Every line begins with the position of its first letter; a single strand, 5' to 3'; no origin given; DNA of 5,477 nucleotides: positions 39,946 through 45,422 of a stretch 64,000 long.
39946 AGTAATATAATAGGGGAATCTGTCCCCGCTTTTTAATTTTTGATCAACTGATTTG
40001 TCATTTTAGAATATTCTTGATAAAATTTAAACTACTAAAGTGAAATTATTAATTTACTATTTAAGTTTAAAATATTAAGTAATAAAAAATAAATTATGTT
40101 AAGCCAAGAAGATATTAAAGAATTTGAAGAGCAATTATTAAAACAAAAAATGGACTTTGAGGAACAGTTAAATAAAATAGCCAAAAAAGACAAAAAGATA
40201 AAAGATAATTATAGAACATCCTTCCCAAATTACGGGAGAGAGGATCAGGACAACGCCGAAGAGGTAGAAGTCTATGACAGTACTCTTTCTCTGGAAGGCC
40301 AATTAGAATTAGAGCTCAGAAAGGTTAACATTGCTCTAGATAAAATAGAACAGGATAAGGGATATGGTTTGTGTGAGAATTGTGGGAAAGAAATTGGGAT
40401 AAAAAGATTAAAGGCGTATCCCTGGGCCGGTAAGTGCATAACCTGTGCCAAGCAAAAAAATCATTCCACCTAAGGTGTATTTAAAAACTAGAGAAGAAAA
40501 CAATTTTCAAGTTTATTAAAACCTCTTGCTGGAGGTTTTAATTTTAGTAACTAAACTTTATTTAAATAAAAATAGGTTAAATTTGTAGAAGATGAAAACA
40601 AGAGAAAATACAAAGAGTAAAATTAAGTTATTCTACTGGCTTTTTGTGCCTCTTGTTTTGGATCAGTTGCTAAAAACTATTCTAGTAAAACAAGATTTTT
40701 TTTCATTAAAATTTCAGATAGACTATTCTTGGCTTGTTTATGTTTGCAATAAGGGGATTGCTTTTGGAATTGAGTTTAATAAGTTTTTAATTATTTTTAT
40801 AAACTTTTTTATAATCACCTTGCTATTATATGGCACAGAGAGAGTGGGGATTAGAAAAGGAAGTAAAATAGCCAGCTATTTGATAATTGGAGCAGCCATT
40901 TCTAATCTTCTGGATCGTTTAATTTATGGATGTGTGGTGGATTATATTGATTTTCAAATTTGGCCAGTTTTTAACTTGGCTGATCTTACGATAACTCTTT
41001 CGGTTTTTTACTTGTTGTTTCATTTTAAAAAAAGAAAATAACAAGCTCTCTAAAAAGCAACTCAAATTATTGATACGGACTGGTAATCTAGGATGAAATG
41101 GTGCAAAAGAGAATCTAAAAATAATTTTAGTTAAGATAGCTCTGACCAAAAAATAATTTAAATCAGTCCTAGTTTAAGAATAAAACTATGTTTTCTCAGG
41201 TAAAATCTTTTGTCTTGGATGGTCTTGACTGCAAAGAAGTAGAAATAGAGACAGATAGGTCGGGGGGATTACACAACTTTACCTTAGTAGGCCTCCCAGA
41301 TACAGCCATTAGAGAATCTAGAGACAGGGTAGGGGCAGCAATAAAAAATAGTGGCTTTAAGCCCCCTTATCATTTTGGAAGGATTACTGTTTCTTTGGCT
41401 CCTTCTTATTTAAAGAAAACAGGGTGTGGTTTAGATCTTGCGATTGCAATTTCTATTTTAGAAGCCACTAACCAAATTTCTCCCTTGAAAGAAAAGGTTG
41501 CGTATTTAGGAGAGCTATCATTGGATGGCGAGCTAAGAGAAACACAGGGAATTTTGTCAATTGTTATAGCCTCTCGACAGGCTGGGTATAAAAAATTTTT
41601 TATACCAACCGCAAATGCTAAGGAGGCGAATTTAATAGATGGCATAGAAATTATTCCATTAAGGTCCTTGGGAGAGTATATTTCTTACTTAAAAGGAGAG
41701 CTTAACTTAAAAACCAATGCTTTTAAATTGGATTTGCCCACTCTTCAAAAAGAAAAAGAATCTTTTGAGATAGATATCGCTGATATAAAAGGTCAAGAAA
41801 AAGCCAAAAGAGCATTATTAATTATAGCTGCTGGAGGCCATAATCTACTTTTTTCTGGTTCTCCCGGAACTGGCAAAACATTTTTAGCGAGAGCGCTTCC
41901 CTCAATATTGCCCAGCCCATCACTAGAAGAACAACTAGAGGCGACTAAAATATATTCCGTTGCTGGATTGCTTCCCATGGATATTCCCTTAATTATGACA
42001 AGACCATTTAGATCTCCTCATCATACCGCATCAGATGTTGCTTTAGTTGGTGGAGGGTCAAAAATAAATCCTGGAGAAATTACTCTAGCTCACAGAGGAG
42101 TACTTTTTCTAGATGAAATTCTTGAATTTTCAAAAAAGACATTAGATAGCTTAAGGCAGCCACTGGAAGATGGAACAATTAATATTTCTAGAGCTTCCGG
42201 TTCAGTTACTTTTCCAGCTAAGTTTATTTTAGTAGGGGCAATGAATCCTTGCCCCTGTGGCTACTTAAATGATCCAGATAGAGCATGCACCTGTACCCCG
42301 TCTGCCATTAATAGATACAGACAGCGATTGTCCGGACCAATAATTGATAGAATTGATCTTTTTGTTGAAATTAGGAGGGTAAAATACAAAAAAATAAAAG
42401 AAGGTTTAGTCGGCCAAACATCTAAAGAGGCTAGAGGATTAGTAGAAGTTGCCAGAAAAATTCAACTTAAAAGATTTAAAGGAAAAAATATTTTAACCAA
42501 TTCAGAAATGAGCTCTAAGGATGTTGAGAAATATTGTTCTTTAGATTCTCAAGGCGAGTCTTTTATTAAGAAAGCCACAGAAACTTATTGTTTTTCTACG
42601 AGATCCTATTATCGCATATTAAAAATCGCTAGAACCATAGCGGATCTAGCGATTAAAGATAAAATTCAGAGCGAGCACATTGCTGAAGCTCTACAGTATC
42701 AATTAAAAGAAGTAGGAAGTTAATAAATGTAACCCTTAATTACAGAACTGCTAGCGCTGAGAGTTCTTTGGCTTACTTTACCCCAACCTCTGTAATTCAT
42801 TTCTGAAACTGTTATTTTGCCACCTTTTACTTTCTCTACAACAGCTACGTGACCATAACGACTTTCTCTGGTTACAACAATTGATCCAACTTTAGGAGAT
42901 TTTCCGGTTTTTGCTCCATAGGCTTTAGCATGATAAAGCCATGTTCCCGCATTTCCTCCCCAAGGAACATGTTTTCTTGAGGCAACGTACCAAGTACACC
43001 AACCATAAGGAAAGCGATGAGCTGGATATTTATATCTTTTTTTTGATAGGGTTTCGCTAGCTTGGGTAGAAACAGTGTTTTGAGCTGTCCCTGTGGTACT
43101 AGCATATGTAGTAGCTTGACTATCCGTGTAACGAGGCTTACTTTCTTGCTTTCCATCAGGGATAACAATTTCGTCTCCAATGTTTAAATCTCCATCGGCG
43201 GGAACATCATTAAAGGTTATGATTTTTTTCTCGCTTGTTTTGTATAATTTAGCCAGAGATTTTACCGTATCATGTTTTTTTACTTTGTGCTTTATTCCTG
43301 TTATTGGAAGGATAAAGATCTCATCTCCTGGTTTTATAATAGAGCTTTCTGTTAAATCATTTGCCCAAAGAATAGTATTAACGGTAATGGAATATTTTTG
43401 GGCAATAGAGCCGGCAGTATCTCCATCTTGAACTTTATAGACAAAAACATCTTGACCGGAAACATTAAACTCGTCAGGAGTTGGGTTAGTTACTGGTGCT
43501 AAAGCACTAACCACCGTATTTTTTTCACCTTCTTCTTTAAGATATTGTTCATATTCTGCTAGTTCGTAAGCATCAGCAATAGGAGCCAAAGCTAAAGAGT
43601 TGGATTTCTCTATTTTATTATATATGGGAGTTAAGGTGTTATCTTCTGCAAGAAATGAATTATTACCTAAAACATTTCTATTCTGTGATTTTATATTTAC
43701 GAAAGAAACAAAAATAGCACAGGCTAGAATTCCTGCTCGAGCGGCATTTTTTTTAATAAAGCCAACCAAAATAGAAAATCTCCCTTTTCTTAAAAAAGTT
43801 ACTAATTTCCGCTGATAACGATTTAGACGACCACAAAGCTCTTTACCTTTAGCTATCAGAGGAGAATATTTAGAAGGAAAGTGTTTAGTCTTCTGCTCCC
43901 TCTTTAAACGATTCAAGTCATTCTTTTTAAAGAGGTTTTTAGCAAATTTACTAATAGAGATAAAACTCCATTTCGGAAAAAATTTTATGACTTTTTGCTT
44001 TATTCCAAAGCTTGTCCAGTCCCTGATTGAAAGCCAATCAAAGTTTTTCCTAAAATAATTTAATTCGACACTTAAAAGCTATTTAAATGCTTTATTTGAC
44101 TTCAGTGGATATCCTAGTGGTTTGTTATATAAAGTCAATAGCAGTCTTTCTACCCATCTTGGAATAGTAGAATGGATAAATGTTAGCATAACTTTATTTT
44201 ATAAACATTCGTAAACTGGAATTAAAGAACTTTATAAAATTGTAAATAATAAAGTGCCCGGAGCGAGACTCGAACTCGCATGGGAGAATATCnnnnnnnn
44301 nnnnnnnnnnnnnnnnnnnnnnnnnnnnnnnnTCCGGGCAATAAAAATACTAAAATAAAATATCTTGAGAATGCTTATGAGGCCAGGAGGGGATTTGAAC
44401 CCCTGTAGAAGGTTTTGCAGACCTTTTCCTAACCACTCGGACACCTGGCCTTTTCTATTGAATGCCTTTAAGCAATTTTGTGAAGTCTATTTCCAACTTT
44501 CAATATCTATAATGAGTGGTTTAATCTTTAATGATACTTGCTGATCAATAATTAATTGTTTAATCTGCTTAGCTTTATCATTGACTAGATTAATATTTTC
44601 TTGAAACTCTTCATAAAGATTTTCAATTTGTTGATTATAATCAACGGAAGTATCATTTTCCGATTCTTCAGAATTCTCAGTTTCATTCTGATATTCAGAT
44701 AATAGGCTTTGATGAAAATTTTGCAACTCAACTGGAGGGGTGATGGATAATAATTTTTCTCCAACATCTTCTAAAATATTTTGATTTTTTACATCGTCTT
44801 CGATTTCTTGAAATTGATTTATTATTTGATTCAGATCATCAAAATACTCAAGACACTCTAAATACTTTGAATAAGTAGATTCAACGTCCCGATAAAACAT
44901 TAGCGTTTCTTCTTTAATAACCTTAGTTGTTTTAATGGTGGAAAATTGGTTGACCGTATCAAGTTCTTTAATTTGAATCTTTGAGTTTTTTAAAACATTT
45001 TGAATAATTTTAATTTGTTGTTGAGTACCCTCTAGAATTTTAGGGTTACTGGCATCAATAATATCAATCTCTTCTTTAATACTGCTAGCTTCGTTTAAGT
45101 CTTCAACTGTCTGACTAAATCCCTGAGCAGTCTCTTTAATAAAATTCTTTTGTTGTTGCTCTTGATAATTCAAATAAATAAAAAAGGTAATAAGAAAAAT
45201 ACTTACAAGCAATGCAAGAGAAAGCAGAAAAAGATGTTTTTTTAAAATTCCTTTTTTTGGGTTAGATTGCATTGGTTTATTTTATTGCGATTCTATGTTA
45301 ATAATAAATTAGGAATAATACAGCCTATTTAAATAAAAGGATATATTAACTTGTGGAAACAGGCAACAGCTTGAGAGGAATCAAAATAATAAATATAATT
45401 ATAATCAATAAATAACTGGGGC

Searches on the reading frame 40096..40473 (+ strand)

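Call 9: search_protein_families(library=pfam, proteins=[window:40096-40473:+], max_evalue=0.001)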
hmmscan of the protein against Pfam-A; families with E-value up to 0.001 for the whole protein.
window:40096-40473:+ (125 aa): 1 family
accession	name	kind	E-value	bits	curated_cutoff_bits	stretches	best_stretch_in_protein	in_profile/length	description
PF01258.23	zf-dskA_traR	-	5.2e-10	39.6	24.9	1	90-120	3-33/36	Prokaryotic dksA/traR C4-type zinc finger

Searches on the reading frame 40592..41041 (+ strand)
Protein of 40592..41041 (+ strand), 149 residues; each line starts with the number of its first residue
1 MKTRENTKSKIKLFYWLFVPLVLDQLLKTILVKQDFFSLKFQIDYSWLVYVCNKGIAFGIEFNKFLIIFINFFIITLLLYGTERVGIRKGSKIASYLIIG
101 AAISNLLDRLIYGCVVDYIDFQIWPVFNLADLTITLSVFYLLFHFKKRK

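Call 9: search_protein_families(library=pfam, proteins=[window:40592-41041:+], max_evalue=0.001)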
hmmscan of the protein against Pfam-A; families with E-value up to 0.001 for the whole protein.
window:40592-41041:+ (149 aa): 1 family
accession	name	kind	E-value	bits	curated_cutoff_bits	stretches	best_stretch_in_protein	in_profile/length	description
PF01252.23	Peptidase_A8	-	1.7e-24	87.1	25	1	18-144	3-139/142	Signal peptidase (SPase) II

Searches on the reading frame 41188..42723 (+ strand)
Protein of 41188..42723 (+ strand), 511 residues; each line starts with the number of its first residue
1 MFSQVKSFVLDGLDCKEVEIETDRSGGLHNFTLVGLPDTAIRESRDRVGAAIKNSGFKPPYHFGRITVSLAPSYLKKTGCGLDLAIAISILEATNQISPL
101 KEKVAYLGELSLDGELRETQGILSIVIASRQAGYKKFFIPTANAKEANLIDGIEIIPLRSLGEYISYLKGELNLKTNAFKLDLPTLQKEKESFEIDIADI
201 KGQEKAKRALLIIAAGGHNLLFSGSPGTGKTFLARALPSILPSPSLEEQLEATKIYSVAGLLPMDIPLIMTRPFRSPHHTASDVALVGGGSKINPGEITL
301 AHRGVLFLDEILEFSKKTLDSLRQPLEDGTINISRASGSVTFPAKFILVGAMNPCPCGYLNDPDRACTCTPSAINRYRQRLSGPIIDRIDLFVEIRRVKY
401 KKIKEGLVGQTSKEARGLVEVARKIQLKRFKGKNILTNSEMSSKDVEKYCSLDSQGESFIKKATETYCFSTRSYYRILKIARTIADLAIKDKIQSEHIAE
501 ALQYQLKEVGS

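Call 9: search_protein_families(library=pfam, proteins=[window:41188-42723:+], max_evalue=0.001)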
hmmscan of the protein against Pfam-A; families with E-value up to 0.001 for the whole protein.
window:41188-42723:+ (511 aa): 10 families
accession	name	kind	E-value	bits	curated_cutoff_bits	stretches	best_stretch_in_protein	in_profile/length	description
PF01078.27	Mg_chelatase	-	6.5e-91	303.8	20.3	1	196-402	1-206/207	Magnesium chelatase, subunit ChlI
PF13541.12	ChlI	-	2.5e-38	131.1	27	1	20-143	1-121/121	Subunit ChlI of Mg-chelatase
PF13335.12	Mg_chelatase_C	-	3.9e-28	98.3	26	1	410-504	2-93/94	Magnesium chelatase, subunit ChlI C-terminal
PF07728.20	AAA_5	-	6.6e-10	39.6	22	1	219-358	1-126/139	AAA domain (dynein-related subfamily)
PF00493.29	MCM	-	4.1e-08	33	23.3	1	292-360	111-179/224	MCM P-loop domain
PF00158.32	Sigma54_activat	-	8e-06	26.1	20.2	1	210-332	15-123/168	Sigma-54 interaction domain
PF05362.19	Lon_C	-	2.3e-05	24.5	21.1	1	72-148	102-177/205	Lon protease (S16) C-terminal proteolytic domain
PF06068.19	TIP49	-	9e-05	22.2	23.8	0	199-258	25-91/347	TIP49 P-loop domain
PF00004.35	AAA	-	0.00011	23.1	21.2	0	220-246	1-27/131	ATPase family associated with various cellular activities (AAA)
PF05496.18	RuvB_N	-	0.00051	20.3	27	0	299-351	81-138/159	Holliday junction DNA helicase RuvB P-loop domain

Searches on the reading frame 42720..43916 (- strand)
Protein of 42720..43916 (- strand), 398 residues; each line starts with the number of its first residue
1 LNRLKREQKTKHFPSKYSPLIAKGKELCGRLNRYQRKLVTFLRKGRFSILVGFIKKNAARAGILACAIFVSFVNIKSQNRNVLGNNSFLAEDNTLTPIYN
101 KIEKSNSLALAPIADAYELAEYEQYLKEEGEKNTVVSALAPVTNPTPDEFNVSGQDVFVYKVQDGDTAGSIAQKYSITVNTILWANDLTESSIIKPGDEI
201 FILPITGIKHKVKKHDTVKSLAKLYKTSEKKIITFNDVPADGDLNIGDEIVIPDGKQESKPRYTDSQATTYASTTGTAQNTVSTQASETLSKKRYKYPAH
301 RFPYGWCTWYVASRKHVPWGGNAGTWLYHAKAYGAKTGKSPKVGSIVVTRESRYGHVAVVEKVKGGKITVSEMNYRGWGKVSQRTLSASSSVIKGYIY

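Call 9: search_protein_families(library=pfam, proteins=[window:42720-43916:-], max_evalue=0.001)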
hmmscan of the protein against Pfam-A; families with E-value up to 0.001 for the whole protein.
window:42720-43916:- (398 aa): 4 families
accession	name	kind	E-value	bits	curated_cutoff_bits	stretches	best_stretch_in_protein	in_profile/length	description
PF01476.26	LysM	-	4.3e-20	71.8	20.9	2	160-202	1-42/43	LysM domain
PF05257.22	CHAP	-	1.4e-18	67.5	26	1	303-374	5-81/81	CHAP domain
PF23473.1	LysM3_LYK4_5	-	5.2e-08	33.3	29.3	1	159-194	4-39/48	LYK4/5 LysM3 domain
PF23446.1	LysM1_NFP_LYK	-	0.00012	23.4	36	0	166-202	16-53/60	NFP/LYK LysM1 domain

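Call 66: search_protein_families(library=ncbifam, proteins=[window:42720-43916:-], max_evalue=0.001)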
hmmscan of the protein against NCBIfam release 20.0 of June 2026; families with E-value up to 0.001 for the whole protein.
window:42720-43916:- (398 aa): 15 families
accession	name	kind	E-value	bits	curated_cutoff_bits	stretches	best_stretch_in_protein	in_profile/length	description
NF046104.1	PptglHdxlasePcsB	equivalog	5.7e-21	75.2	450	1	266-383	261-382/400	peptidoglycan hydrolase PcsB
NF050804.1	CellDivDipMCaul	equivalog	4e-13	49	900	1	150-303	302-457/634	cell division endopeptidase DipM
NF047755.1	LIC_10271_M23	exception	4.7e-10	39.6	180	1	153-199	20-66/207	LIC_10271 family cell wall hydrolase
NF006360.0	PRK08581.1-2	equivalog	8e-10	37.8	605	1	302-392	598-701/709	amidase domain-containing protein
NF008050.0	PRK10783.1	equivalog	3.4e-09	35.6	508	1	151-201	396-446/457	murein transglycosylase D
NF052398.1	Agg_Promo_Fact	equivalog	4.5e-08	33.5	170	0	210-290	31-111/202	aggregation-promoting factor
NF006359.0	PRK08581.1-1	equivalog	4.5e-08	32.3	798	1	300-396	506-615/619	amidase domain-containing protein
NF006362.0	PRK08581.1-4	equivalog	7.3e-08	31.8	620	1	297-397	424-538/541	amidase domain-containing protein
NF052572.1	PtdglycHdlsScrM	equivalog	3.6e-06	26.2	400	1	316-397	80-169/373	peptidoglycan hydrolase ScrM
TIGR02907.1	spore_VI_D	equivalog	4.8e-06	26.4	169.85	0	159-199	301-340/344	stage VI sporulation protein D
NF042931.1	SAG1386_EF1546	equivalog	3.4e-05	24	80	1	157-201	109-156/158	SAG1386/EF1546 family surface-associated protein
TIGR02899.1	spore_safA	subfamily_domain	3.9e-05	23.5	67.85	1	162-202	1-42/44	SafA/ExsA family spore coat assembly protein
NF006361.0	PRK08581.1-3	equivalog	0.00019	20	839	1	301-388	540-639/652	amidase domain-containing protein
NF040883.1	amid_act_ActS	equivalog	0.00033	20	375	0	207-299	33-121/242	amidase activator ActS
NF047657.1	CellWlHdaseLepto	equivalog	0.00074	19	400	0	150-200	19-69/221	hypothetical protein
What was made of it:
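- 42720..43916 (-): LysM + CHAP peptidoglycan hydrolase (398 aa). It is a candidate VirB1-like cell-wall opener, displaced about 10 kb from virB6. Pfam LysM (E 4e-20) and CHAP (E 1e-18) (call 9); PcsB-like CHAP match (call 66).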

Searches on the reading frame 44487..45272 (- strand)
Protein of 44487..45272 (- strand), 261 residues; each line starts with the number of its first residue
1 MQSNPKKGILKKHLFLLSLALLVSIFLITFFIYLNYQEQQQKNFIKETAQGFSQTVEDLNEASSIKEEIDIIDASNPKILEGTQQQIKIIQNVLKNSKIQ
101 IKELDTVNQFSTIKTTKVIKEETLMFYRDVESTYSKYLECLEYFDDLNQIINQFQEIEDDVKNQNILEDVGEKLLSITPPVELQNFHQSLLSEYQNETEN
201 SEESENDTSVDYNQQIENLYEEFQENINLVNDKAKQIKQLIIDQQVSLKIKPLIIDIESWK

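Call 9: search_protein_families(library=pfam, proteins=[window:44487-45272:-], max_evalue=0.001)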
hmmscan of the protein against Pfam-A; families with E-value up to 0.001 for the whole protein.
window:44487-45272:- (261 aa): 0 families

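Call 24: search_protein_families(library=pfam, proteins=[window:44487-45272:-], max_evalue=1)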
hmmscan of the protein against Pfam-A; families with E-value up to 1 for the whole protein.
window:44487-45272:- (261 aa): 6 families
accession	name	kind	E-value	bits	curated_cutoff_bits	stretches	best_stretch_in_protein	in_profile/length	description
PF17274.7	DUF5339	-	0.026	15.8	27.7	1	81-109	23-51/70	Family of unknown function (DUF5339)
PF03047.20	ComC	-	0.1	12.9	20.4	0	104-116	4-16/31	COMC family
PF17836.7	PglD_N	-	0.12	13.4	23.4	1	51-97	9-51/78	PglD N-terminal domain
PF12911.12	OppC_N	-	0.21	11.9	23.9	1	10-37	11-40/53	N-terminal TM domain of oligopeptide transport permease C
PF11155.13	DUF2935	-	0.43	11.6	24.4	1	143-256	32-107/121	Domain of unknown function (DUF2935)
PF10009.15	DUF2252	-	0.65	9.4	22.3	0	36-140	98-201/392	Uncharacterized protein conserved in bacteria (DUF2252)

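Call 66: search_protein_families(library=ncbifam, proteins=[window:44487-45272:-], max_evalue=0.001)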
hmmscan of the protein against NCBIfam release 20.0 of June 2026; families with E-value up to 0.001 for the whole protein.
window:44487-45272:- (261 aa): 0 families
